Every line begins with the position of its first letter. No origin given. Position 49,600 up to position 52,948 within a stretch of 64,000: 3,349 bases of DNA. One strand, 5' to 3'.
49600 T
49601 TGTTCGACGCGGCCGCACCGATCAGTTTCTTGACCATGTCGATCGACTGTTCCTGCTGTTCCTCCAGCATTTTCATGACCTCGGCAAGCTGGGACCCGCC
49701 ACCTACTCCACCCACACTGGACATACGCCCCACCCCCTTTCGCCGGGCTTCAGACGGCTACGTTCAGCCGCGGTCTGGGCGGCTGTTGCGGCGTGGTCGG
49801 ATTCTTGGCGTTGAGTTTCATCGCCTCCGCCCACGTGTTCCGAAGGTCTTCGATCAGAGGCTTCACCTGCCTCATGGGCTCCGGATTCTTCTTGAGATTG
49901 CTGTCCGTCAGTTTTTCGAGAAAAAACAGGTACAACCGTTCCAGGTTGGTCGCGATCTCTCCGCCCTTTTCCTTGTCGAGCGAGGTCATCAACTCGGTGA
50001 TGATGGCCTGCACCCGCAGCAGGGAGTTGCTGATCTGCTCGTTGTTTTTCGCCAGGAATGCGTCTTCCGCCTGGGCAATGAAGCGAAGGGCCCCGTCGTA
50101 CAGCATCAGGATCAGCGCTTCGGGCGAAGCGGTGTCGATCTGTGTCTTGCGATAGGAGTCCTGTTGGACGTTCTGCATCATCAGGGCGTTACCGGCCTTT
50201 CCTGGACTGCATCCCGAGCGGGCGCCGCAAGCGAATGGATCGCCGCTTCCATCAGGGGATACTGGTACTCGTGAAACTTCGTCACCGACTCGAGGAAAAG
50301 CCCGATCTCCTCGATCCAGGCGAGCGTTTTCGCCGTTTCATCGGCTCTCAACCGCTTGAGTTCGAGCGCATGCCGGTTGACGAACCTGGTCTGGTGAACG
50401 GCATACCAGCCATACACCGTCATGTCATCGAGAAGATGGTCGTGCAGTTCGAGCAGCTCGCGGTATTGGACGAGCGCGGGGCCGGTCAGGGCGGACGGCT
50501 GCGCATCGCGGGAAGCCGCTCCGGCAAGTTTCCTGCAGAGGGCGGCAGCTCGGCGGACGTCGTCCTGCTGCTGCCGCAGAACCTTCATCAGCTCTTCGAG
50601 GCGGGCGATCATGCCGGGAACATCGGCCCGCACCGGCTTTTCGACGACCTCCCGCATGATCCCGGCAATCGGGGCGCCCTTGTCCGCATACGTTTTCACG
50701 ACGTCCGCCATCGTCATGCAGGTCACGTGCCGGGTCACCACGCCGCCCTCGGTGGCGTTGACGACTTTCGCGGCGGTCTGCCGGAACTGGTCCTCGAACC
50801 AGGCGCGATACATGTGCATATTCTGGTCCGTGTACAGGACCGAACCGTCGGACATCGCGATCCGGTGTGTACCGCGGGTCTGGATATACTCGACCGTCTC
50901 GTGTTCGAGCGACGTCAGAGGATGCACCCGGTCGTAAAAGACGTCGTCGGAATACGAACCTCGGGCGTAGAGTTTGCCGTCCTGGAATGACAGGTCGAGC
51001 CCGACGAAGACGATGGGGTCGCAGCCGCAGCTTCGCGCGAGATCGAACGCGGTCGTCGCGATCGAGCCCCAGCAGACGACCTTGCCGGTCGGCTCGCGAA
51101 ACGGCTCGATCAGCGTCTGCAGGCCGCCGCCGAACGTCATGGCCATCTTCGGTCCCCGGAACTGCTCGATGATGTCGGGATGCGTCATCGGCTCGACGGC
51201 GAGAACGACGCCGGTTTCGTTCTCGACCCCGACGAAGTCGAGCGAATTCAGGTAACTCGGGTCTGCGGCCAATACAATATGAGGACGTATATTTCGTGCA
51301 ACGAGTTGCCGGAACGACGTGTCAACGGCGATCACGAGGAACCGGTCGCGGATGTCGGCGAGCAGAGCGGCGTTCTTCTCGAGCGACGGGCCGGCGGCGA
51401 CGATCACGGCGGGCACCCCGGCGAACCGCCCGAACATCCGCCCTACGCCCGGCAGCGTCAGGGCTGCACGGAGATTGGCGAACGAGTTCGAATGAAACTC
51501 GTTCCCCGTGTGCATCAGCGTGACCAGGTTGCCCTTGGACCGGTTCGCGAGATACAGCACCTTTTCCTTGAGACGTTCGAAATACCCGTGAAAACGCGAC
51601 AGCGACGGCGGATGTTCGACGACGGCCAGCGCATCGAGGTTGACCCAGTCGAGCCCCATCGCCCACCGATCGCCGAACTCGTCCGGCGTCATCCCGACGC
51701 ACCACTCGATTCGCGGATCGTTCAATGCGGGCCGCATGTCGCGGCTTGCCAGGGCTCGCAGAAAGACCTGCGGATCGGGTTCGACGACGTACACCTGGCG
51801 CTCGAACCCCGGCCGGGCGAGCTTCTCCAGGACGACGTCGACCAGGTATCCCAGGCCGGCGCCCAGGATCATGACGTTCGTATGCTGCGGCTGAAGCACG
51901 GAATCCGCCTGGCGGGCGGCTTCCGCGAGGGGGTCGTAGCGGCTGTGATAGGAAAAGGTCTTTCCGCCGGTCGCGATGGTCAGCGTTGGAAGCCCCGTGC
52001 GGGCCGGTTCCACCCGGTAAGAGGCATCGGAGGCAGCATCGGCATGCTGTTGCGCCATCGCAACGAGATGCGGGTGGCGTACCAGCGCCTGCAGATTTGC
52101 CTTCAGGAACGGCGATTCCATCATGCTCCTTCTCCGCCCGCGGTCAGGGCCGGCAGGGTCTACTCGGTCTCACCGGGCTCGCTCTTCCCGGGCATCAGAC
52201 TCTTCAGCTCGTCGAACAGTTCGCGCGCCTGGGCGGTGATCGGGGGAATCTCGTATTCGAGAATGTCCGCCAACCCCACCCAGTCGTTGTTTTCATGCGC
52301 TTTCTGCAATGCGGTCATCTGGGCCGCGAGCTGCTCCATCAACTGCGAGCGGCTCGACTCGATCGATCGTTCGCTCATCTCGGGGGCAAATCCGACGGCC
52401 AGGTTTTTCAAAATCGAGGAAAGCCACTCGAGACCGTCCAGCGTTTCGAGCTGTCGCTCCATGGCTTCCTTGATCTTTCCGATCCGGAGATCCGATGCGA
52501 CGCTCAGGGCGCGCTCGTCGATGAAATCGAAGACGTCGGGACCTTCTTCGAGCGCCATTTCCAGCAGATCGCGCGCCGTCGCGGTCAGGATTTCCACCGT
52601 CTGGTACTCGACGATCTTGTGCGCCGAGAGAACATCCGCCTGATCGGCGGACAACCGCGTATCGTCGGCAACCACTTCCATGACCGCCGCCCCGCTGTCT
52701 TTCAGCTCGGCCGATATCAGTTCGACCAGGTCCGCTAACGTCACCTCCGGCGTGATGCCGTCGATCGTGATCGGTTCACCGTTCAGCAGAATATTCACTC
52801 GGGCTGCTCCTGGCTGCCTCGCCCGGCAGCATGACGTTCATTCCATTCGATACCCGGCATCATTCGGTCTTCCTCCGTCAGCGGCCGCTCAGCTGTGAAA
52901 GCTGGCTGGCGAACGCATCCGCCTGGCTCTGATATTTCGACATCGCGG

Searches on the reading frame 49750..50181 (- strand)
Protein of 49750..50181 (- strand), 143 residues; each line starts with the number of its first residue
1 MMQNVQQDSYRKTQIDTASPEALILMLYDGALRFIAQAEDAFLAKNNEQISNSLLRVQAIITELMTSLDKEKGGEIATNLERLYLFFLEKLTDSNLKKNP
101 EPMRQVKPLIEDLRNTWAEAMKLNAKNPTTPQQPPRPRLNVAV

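Call 3: search_protein_families(library=pfam, proteins=[window:49750-50181:-], max_evalue=0.1)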
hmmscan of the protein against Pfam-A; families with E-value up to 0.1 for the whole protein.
window:49750-50181:- (143 aa): 3 families
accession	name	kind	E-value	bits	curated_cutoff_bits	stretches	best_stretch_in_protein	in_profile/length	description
PF02561.19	FliS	-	5e-39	133.6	26.7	1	8-121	2-115/115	Flagellar protein FliS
PF16271.10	DUF4924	-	0.00097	19.6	30.3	1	46-119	98-172/179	Domain of unknown function (DUF4924)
PF17275.7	DUF5340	-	0.088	13.4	27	0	83-124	14-55/70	Family of unknown function (DUF5340)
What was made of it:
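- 49750..50181 (-): FliS flagellar export chaperone. Pfam FliS at E 5e-39 (call 3).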

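Call 4: search_protein_families(library=ncbifam, proteins=[window:49750-50181:-], max_evalue=0.1)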
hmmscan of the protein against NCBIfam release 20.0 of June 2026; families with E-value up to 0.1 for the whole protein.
window:49750-50181:- (143 aa): 1 family
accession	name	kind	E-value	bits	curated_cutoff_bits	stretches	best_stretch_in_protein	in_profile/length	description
TIGR00208.1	fliS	equivalog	5e-26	91.3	53.75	1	6-121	6-121/124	flagellar export chaperone FliS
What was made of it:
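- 49750..50181 (-): TIGR00208 (call 4).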

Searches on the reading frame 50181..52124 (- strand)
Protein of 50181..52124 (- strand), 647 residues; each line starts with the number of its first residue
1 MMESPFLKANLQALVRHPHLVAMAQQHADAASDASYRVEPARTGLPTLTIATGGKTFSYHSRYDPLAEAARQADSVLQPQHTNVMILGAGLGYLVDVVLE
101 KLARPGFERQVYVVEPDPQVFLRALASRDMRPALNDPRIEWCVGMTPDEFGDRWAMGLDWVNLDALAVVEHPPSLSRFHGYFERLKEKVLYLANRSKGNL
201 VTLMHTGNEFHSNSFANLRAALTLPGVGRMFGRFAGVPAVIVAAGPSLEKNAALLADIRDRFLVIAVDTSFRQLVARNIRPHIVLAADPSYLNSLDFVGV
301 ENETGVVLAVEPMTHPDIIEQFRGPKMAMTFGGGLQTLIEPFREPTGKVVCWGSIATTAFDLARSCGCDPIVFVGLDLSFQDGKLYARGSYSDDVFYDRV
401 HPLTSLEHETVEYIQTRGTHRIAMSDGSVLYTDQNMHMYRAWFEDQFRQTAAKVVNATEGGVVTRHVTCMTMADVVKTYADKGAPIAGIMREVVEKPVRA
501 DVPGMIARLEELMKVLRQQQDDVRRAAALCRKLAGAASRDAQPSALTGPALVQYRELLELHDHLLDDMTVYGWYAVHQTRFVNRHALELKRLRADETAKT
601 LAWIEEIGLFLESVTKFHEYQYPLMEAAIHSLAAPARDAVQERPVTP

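Call 3: search_protein_families(library=pfam, proteins=[window:50181-52124:-], max_evalue=0.1)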
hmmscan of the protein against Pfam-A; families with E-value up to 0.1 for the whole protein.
window:50181-52124:- (647 aa): 3 families
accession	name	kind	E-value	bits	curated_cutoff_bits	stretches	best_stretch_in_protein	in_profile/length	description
PF01973.23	MptE-like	-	2.5e-37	128.7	34.6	1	213-382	2-170/171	6-hydroxymethylpterin diphosphokinase MptE-like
PF20157.4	Maf_flag10_N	-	0.00069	19.6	23.5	1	35-134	62-161/228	Glycosyltransferase Maf N-terminal domain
PF05185.22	PRMT5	-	0.0021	18.4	22.9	1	77-122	62-105/171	PRMT5 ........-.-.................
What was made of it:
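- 50181..52124 (-): Maf-type putative flagellin nonulosonic-acid glycosyltransferase (MptE-like domain). PF01973 at E 2.5e-37, and a weak Maf_flag10_N hit (call 3).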

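Call 4: search_protein_families(library=ncbifam, proteins=[window:50181-52124:-], max_evalue=0.1)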
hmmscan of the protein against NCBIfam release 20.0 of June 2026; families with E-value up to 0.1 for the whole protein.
window:50181-52124:- (647 aa): 3 families
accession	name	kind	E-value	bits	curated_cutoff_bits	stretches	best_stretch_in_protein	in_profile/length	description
NF050051.1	FlagModPseD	domain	2.9e-14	52.6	670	1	239-464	230-450/640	flagellin modification protein PseD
NF041354.1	XopP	equivalog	0.00067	18.6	800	1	490-566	279-356/715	type III secretion system effector XopP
TIGR04437.1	WaaZ_KDO_III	equivalog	0.073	12.4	200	0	239-293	19-70/252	3-deoxy-D-manno-oct-2-ulosonate III transferase WaaZ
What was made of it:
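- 50181..52124 (-): PseD-like domain hit (call 4).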

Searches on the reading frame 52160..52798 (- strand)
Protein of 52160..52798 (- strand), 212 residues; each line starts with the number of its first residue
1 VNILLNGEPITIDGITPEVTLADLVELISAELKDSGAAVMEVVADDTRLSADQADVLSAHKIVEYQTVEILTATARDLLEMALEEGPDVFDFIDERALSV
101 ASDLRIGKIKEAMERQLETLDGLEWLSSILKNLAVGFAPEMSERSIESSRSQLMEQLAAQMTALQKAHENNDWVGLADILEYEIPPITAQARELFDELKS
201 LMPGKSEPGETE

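Call 3: search_protein_families(library=pfam, proteins=[window:52160-52798:-], max_evalue=0.1)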
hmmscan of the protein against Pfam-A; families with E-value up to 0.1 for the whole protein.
window:52160-52798:- (212 aa): 1 family
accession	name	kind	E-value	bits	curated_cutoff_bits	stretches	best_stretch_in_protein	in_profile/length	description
PF16331.10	TolA_bind_tri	-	0.037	14.6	30.1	0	148-203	14-67/76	TolA binding protein trimerisation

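Call 4: search_protein_families(library=ncbifam, proteins=[window:52160-52798:-], max_evalue=0.1)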
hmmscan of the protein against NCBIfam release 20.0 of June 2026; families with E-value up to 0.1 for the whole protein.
window:52160-52798:- (212 aa): 1 family
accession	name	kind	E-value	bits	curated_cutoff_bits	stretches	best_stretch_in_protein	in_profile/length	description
NF007831.0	PRK10542.1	equivalog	8.9e-05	22.1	198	1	115-174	87-146/201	glutathione transferase GstA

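Call 16: search_protein_families(library=pfam, proteins=[window:52160-52798:-], max_evalue=10)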
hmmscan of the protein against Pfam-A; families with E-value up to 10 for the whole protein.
window:52160-52798:- (212 aa): 1 family
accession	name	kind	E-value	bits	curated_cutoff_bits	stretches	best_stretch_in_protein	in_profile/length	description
PF16331.10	TolA_bind_tri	-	0.037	14.6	30.1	1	148-203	14-67/76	TolA binding protein trimerisation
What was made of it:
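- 52160..52798 (-): Conserved hypothetical protein between FliD and Maf. Its orthologues carry TP0873_N and DUF8042 marks. No hit in the local Pfam copy (calls 3, 16).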
